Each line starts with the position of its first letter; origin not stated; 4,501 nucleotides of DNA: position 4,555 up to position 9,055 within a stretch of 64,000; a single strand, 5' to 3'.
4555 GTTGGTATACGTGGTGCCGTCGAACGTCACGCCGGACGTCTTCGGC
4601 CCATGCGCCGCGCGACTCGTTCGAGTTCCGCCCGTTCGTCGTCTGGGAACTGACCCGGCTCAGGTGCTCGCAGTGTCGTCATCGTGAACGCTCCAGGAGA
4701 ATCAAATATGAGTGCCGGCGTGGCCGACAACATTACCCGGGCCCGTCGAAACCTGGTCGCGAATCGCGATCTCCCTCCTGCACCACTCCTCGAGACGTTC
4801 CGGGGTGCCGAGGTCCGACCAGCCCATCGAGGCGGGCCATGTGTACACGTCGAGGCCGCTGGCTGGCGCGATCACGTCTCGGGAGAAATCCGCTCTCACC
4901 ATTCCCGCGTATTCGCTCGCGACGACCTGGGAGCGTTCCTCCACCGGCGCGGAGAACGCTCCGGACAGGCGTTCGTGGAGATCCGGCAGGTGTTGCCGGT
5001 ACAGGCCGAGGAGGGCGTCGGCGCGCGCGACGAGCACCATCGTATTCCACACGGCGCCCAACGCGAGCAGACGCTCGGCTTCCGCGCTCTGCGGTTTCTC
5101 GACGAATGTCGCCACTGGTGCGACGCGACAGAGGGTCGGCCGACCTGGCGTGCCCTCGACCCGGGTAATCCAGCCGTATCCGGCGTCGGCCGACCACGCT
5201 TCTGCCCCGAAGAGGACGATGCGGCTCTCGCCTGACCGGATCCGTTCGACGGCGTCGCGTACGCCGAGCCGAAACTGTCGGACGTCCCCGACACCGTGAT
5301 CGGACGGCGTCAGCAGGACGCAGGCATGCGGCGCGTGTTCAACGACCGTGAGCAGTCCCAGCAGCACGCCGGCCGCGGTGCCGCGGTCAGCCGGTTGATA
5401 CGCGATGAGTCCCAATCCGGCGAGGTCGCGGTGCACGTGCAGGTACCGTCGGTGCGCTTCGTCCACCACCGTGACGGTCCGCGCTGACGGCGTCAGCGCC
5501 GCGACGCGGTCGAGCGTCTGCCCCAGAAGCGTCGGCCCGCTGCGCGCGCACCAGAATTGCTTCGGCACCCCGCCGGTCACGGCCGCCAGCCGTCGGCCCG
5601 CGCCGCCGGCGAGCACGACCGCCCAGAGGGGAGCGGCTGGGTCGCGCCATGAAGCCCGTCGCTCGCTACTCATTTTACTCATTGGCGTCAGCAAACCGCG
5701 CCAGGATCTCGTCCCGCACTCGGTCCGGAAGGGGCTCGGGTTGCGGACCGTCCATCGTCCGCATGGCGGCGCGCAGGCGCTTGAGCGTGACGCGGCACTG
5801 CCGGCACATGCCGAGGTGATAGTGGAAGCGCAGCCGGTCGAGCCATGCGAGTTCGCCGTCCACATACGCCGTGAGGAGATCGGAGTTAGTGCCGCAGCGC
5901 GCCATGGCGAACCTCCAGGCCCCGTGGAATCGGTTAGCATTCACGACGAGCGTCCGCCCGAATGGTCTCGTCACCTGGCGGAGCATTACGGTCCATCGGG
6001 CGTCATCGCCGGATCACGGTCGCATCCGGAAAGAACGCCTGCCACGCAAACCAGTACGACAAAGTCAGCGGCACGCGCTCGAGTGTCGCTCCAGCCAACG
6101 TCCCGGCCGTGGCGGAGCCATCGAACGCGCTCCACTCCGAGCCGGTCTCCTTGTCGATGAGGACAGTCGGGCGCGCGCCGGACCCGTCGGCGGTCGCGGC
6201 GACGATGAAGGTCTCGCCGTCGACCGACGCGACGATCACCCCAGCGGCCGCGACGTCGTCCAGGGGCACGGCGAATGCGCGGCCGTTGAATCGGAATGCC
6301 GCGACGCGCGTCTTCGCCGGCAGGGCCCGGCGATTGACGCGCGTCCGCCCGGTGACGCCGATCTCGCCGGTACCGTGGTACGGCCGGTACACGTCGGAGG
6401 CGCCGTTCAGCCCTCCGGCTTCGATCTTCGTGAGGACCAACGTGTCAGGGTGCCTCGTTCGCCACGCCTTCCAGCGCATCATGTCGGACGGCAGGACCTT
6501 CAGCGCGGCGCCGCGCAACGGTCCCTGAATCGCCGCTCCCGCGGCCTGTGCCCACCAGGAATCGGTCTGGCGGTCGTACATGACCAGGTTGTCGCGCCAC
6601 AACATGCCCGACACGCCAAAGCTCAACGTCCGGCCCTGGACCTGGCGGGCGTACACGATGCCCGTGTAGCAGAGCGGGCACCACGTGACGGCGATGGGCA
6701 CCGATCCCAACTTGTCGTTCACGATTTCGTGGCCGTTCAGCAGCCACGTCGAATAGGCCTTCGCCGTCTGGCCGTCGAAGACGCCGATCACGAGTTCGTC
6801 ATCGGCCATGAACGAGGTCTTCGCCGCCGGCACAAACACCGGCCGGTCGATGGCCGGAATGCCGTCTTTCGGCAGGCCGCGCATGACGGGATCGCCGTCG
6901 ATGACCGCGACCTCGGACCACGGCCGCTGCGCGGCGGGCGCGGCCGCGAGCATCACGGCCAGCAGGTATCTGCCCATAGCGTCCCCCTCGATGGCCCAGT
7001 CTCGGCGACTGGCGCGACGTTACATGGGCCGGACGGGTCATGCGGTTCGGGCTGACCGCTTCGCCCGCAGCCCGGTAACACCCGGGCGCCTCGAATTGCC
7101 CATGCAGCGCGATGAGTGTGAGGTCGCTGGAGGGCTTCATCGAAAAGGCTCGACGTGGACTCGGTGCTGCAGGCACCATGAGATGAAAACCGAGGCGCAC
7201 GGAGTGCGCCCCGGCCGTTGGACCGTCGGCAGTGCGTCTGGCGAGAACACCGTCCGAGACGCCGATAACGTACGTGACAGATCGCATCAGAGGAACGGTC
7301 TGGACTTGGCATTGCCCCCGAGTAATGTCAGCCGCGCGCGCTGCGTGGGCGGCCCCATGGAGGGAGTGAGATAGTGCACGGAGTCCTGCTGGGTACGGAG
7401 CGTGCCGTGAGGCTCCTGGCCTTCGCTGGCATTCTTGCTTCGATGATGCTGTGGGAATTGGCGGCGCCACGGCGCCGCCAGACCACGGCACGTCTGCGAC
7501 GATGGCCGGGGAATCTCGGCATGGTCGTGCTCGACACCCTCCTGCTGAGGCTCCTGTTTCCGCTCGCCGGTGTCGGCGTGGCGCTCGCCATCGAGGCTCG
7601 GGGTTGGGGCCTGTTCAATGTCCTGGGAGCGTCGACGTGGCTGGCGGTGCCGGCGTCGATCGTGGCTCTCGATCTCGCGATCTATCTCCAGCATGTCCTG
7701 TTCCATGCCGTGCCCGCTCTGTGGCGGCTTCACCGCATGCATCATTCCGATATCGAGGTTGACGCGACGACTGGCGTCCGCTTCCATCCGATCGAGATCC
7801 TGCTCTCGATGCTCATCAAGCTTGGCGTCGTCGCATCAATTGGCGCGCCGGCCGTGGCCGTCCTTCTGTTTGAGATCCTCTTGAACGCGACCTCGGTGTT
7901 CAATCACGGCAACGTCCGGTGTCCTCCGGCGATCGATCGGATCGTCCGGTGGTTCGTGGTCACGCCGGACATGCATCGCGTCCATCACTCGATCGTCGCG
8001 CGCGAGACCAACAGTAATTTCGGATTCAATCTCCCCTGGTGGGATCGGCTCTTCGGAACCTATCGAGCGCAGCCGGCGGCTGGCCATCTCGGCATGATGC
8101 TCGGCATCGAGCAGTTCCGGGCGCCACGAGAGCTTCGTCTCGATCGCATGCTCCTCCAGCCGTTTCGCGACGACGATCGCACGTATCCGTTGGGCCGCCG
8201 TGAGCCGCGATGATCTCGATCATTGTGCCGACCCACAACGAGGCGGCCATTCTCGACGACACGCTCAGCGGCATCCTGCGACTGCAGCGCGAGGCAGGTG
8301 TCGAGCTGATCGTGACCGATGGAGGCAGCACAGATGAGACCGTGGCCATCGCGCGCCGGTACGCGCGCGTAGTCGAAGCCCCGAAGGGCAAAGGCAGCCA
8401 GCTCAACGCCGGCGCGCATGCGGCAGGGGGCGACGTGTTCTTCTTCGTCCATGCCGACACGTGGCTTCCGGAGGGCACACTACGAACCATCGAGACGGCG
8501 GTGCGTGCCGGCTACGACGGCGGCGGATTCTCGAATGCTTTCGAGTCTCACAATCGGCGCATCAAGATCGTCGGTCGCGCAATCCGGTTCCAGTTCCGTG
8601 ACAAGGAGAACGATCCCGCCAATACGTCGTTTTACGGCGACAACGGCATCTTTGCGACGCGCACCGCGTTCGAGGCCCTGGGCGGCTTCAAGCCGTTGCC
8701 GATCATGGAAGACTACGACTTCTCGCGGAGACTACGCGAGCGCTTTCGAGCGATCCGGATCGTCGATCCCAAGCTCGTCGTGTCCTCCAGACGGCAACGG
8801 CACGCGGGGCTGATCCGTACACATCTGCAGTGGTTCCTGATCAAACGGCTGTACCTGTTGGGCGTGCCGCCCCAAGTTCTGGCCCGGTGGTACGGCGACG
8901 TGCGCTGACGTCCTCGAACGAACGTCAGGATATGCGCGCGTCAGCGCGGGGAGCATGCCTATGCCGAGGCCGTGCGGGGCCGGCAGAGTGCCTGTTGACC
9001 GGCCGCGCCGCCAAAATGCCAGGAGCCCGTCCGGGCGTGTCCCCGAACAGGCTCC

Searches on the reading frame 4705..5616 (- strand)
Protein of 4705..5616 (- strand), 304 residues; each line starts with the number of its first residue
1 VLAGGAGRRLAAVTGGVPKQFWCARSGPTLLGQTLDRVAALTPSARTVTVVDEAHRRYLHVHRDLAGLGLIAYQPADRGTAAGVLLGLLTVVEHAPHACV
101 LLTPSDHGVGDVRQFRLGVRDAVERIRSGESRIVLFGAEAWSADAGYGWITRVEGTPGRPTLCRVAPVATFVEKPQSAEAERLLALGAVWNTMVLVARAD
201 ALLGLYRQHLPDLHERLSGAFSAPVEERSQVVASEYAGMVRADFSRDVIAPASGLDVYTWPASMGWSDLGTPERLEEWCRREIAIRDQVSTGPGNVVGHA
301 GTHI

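Call 52: search_protein_families(library=pfam, proteins=[window:4705-5616:-], max_evalue=0.001)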
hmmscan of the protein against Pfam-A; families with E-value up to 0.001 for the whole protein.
window:4705-5616:- (304 aa): 2 families
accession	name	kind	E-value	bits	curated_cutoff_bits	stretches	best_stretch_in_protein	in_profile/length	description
PF00483.29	NTP_transferase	-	2.7e-17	63.6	21.2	1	2-277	5-237/245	Nucleotidyl transferase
PF12804.13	NTP_transf_3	-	6.3e-06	26.9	27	1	2-107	4-96/160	MobA-like NTP transferase domain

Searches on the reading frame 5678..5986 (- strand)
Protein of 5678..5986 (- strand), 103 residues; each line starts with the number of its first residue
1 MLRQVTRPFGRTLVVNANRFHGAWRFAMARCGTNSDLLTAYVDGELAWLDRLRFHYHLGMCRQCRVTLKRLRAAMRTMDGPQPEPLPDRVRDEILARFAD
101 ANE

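Call 51: search_protein_families(library=pfam, proteins=[window:5678-5986:-], max_evalue=0.001)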
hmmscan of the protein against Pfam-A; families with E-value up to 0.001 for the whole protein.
window:5678-5986:- (103 aa): 1 family
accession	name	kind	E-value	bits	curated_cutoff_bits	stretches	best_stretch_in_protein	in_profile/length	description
PF13490.11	zf-HC2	-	2.3e-08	34.4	22.2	1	36-65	6-35/35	Putative zinc-finger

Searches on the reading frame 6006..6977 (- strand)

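Call 52: search_protein_families(library=pfam, proteins=[window:6006-6977:-], max_evalue=0.001)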
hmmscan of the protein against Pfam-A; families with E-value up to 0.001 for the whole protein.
window:6006-6977:- (324 aa): 1 family
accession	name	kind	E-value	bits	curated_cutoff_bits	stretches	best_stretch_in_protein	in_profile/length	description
PF11376.13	DUF3179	-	2.1e-79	267.5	27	1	37-318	1-291/292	Protein of unknown function (DUF3179)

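Call 64: search_protein_families(library=ncbifam, proteins=[window:6006-6977:-], max_evalue=0.00001)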
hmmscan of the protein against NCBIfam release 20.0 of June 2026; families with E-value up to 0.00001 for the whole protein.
window:6006-6977:- (324 aa): 0 families

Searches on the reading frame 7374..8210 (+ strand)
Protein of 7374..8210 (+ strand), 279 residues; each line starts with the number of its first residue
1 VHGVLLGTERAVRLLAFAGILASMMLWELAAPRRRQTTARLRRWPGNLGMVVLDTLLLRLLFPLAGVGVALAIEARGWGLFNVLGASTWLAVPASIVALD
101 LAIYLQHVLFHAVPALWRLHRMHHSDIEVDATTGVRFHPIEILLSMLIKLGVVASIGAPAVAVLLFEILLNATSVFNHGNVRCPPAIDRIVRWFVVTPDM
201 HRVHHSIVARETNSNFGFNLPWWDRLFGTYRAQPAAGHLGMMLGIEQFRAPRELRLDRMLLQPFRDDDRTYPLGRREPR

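Call 52: search_protein_families(library=pfam, proteins=[window:7374-8210:+], max_evalue=0.001)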
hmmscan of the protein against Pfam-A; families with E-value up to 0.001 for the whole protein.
window:7374-8210:+ (279 aa): 1 family
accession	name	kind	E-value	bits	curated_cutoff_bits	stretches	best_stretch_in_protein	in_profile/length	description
PF04116.19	FA_hydroxylase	-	1.2e-28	100.6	31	1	95-229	4-132/132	Fatty acid hydroxylase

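Call 64: search_protein_families(library=ncbifam, proteins=[window:7374-8210:+], max_evalue=0.00001)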
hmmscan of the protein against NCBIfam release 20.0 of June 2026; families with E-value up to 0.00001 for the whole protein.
window:7374-8210:+ (279 aa): 1 family
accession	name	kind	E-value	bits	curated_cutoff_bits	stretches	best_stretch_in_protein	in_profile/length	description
NF052566.1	OrLpdHdlsOlsERhiz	equivalog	3.1e-21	75.9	475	1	92-237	119-261/293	ornithine lipid hydroxylase OlsE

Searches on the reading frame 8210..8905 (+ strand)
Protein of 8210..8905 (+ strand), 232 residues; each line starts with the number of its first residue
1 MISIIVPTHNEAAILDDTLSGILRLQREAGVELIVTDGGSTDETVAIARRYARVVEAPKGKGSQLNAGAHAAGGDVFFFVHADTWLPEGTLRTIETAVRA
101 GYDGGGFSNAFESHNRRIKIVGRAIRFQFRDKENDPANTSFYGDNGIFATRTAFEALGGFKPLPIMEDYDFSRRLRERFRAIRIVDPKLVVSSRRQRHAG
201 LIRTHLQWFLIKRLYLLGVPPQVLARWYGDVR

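Call 16: search_protein_families(library=ncbifam, proteins=[window:8210-8905:+], max_evalue=0.00001)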
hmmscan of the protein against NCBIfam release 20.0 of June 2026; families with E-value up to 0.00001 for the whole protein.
window:8210-8905:+ (232 aa): 7 families
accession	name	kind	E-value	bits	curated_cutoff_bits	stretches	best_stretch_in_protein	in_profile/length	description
TIGR04283.1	glyco_like_mftF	equivalog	7e-58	195.8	182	1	2-228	1-221/221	TIGR04283 family arsenosugar biosynthesis glycosyltransferase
TIGR03965.1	mycofact_glyco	equivalog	2.9e-11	42.9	280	1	2-94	76-175/467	mycofactocin biosynthesis glycosyltransferase MftF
TIGR03937.1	PgaC_IcaA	equivalog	6.7e-09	35.2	422.3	1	1-90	46-142/407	poly-beta-1,6-N-acetyl-D-glucosamine synthase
NF010496.0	PRK13915.1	equivalog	8e-09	35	262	1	2-85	33-128/307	glucosyl-3-phosphoglycerate synthase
NF007482.0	PRK10073.1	equivalog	1.2e-07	31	423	1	2-84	8-96/334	glycosyltransferase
TIGR04182.1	glyco_TIGR04182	equivalog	7e-07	28.9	325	1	2-88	2-88/293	S-layer glycoprotein N-glycosyltransferase AglJ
TIGR03469.1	HpnB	hypoth_equivalog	2.5e-06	26.8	379.25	1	2-57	46-101/386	hopene-associated glycosyltransferase HpnB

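Call 17: search_protein_families(library=pfam, proteins=[window:8210-8905:+], max_evalue=0.00001)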
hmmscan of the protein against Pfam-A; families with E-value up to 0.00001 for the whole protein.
window:8210-8905:+ (232 aa): 2 families
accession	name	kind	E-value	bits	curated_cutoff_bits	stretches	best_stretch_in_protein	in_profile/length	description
PF00535.33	Glycos_transf_2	-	2.1e-21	77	23.3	1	3-156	1-166/168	Glycosyl transferase family 2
PF13641.12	Glyco_tranf_2_3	-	9.4e-12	45.9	27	1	2-208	3-227/230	Glycosyltransferase like family 2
